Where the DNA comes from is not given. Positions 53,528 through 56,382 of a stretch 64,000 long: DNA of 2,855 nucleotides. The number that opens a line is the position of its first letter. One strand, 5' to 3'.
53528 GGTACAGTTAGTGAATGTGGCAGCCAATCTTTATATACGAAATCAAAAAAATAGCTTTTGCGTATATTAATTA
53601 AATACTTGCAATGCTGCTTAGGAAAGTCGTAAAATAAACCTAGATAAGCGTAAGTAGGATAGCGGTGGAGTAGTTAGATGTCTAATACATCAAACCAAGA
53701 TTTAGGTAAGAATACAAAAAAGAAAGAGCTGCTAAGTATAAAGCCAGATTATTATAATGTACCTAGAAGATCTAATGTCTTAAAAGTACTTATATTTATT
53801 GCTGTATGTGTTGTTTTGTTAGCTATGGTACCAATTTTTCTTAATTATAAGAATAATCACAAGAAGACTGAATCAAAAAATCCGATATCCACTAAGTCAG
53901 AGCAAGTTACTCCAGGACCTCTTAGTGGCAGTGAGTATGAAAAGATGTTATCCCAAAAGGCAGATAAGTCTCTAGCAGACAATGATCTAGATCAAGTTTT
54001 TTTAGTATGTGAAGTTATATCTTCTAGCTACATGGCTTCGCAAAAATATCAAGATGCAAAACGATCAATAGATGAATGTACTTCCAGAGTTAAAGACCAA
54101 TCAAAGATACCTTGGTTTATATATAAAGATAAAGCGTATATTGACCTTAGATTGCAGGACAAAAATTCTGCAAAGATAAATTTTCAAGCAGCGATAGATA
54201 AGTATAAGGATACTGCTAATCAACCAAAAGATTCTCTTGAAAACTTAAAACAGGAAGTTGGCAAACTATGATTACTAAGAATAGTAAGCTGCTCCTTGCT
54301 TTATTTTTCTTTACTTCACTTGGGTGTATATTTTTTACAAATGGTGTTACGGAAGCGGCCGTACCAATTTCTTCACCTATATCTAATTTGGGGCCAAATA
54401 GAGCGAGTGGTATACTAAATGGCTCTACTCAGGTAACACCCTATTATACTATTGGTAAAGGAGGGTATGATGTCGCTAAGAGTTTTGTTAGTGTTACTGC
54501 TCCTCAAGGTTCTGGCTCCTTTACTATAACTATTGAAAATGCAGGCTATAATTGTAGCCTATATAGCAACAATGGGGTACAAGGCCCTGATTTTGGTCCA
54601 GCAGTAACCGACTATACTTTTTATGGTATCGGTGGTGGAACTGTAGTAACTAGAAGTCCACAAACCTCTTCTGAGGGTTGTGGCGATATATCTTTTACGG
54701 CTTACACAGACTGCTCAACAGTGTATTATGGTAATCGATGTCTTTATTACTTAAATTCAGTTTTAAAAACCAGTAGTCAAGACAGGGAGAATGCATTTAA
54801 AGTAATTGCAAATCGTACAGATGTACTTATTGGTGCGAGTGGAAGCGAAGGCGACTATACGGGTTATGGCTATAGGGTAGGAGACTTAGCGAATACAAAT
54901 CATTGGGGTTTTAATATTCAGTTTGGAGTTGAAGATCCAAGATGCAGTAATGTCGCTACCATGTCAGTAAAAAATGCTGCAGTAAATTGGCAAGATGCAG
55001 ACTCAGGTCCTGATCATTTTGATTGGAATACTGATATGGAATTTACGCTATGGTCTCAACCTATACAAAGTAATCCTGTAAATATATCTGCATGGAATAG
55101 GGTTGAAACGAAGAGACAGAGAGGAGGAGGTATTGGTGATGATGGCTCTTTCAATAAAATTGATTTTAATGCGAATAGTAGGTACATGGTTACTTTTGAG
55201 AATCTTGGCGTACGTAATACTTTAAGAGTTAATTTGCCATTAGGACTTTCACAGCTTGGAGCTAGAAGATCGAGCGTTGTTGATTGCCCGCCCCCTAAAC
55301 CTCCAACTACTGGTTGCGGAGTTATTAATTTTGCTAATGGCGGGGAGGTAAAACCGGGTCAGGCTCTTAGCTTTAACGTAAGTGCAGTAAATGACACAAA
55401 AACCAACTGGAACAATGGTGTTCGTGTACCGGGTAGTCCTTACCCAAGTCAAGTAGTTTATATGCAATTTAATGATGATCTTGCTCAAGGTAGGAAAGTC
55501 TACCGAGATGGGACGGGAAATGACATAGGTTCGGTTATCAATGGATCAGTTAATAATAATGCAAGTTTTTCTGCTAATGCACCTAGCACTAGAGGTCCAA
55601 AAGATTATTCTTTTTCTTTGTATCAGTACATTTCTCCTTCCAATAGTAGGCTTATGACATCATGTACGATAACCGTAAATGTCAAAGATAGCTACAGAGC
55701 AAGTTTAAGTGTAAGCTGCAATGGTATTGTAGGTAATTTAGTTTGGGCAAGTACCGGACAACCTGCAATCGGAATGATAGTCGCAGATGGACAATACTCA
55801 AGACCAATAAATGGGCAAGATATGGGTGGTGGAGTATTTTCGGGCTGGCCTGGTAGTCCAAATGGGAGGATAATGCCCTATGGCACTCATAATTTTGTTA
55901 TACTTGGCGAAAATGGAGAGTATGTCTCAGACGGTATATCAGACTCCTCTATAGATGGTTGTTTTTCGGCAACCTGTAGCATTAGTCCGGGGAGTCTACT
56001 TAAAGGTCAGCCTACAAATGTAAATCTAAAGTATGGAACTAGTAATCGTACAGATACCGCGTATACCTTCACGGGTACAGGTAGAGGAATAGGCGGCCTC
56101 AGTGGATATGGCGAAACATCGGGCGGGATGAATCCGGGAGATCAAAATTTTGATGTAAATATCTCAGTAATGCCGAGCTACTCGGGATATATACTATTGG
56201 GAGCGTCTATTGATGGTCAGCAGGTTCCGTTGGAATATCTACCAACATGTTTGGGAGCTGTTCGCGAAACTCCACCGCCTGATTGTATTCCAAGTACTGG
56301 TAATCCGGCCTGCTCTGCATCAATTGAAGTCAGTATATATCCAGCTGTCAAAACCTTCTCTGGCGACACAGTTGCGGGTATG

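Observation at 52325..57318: Uncharacterised three-gene secreted/surface module directly upstream of the type IV pilus genes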

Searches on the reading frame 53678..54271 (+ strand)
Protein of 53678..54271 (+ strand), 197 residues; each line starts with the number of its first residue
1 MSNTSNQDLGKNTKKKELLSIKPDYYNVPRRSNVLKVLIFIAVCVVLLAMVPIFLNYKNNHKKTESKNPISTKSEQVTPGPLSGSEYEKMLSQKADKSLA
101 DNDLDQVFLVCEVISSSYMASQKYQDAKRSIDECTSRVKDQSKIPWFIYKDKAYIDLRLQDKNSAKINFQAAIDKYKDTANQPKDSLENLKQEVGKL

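Call 3: search_protein_families(library=pfam, proteins=[window:53678-54271:+], max_evalue=1)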
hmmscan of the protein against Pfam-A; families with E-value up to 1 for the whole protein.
window:53678-54271:+ (197 aa): 8 families
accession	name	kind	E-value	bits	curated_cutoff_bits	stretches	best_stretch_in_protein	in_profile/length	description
PF07719.23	TPR_2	-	0.034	14.7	27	0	116-134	9-27/34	Tetratricopeptide repeat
PF14425.11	Imm3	-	0.085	13.4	25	0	22-90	34-97/119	Immunity protein Imm3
PF14575.11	EphA2_TM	-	0.086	14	28.9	0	40-77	4-42/74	Ephrin type-A receptor 2 transmembrane domain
PF13181.12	TPR_8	-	0.1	13.2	25.7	0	113-136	6-29/34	Tetratricopeptide repeat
PF01496.24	V_ATPase_I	-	0.14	10.5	30.7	1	32-86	613-669/815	V-type ATPase 116kDa subunit family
PF04277.18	OAD_gamma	-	0.2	12.8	27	1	34-81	14-57/76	Oxaloacetate decarboxylase, gamma chain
PF17870.6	Insulin_TMD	-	0.28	11.7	33.4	0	28-51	8-31/47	Insulin receptor trans-membrane segment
PF12732.12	YtxH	-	0.75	10.7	37.5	0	81-141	20-69/71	YtxH-like protein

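Call 4: search_protein_families(library=ncbifam, proteins=[window:53678-54271:+], max_evalue=1)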
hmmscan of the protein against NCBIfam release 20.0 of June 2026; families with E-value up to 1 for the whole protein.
window:53678-54271:+ (197 aa): 2 families
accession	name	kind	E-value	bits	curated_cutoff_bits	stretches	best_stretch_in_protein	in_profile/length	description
TIGR02795.1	tol_pal_ybgF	equivalog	0.0082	16.7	90.1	1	116-182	47-112/119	tol-pal system protein YbgF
TIGR02209.1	ftsL_broad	equivalog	0.79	9.7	42.45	0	35-58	4-25/85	cell division protein FtsL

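Call 61: search_protein_families(library=pfam, alignment_id=A4, max_evalue=0.01)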
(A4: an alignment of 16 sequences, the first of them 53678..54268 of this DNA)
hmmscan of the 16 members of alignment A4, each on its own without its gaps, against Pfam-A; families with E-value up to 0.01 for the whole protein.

A. member 1, window:53678-54268:+ (197 aa): 0 families

B. families by the number of members that match (of 16 scanned): 25 families
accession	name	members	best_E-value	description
PF00515.34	TPR_1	10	7e-12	Tetratricopeptide repeat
PF07719.23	TPR_2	10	8.4e-12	Tetratricopeptide repeat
PF13181.12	TPR_8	9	3.3e-12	Tetratricopeptide repeat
PF13176.12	TPR_7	9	3e-08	Tetratricopeptide repeat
PF13428.12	TPR_14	8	9e-07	Tetratricopeptide repeat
PF13424.12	TPR_12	7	1.2e-08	Tetratricopeptide repeat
PF13432.12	TPR_16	6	1.8e-10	Tetratricopeptide repeat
PF13174.12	TPR_6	5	2.6e-07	Tetratricopeptide repeat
PF13414.12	TPR_11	4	1.6e-07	TPR repeat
PF13374.12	TPR_10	4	4.4e-06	Tetratricopeptide repeat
PF14559.12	TPR_19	3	3.7e-06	Tetratricopeptide repeat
PF23914.1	TPR_CcmH_CycH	3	0.00022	Cytochrome c-type biogenesis protein H TPR domain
PF09976.15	TPR_21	2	4.9e-05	Tetratricopeptide repeat-like domain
PF13429.12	TPR_15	2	0.00023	Tetratricopeptide repeat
PF11846.14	Wzy_C_2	2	0.0014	Virulence factor membrane-bound polymerase, C-terminal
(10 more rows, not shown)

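Call 62: search_solved_structures(query=A4, max_evalue=1)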
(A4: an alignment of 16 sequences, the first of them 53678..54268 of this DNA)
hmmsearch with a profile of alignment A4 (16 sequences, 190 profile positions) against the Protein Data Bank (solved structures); distinct sequences matched with E-value up to 1: 356 (the best 60 are shown).
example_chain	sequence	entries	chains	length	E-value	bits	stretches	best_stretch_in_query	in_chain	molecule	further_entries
9qhb_A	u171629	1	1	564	1.2e-81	276.5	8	105-175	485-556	Engineered tetratricopeptide repeat protein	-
8bu0_A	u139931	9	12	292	1.4e-44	155.6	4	104-175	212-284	Consensus tetratricopeptide repeat protein | Crystal structure of an 8-repeat consensus TPR superhelix with Zinc. | Monomer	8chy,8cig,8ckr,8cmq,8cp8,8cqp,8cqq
9qhc_A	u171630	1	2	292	4.4e-42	147.5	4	105-169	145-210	Engineered tetratricopeptide repeat protein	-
9gzg_A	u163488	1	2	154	9.7e-32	113.7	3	107-170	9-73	Engineered CTPR protein with glutamic acids for conductivity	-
7obi_A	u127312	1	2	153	6.8e-25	91.4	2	105-170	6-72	CTPR-rv4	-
2fo7_A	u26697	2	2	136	1.3e-22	83.9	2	106-169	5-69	SYNTHETIC CONSENSUS TPR PROTEIN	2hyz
8ch0_A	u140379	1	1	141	1.6e-22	83.7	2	106-169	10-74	Consensus tetratricopeptide repeat protein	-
2wqh_A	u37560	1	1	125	3.4e-20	76.1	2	105-170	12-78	CTPR3Y3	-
1na0_A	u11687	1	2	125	4.8e-20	75.6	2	105-170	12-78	designed protein CTPR3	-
8bd7_A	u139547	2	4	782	5.7e-20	75.4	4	103-166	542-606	IFT88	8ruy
6xt9_D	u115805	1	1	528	3.9e-16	62.9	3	99-170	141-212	Bardet-Biedl syndrome 4 protein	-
7yea_A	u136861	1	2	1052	4.3e-16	62.7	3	107-172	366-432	UDP-N-acetylglucosamine--peptide N-acetylglucosaminyltransferase 110 kDa subunit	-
7yeh_B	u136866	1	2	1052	5.8e-16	62.3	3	107-171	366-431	UDP-N-acetylglucosamine--peptide N-acetylglucosaminyltransferase 110 kDa subunit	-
7ntf_A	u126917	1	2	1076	1.4e-15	61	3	107-171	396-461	Isoform 1 of UDP-N-acetylglucosamine--peptide N-acetylglucosaminyltransferase 110 kDa subu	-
6vbu_4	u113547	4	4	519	2.1e-15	60.5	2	62-170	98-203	Bardet-Biedl syndrome 4 protein homolog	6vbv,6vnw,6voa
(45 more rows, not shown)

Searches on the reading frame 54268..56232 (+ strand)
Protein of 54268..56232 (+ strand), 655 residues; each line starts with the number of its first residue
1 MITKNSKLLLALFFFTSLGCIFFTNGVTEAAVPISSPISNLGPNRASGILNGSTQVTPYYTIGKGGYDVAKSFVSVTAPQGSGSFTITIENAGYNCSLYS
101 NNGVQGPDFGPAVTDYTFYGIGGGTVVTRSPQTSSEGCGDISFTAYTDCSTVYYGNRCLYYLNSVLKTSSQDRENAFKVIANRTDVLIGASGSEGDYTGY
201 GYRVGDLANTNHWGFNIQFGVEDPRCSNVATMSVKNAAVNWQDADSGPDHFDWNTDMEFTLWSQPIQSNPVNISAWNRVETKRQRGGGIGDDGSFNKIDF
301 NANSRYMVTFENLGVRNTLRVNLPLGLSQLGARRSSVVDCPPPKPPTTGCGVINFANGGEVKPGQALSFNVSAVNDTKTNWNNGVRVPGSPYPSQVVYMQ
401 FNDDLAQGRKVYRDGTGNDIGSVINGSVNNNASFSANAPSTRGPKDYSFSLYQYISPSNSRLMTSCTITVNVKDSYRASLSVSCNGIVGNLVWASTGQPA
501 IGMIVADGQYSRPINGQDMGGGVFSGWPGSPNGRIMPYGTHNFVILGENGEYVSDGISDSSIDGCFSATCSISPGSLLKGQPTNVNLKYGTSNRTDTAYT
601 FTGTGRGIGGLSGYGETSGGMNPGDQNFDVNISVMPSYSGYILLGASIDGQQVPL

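Call 78: search_solved_structures(query=window:54268-56232:+, max_evalue=1)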
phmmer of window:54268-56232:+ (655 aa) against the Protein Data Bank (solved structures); distinct sequences matched with E-value up to 1: 0.
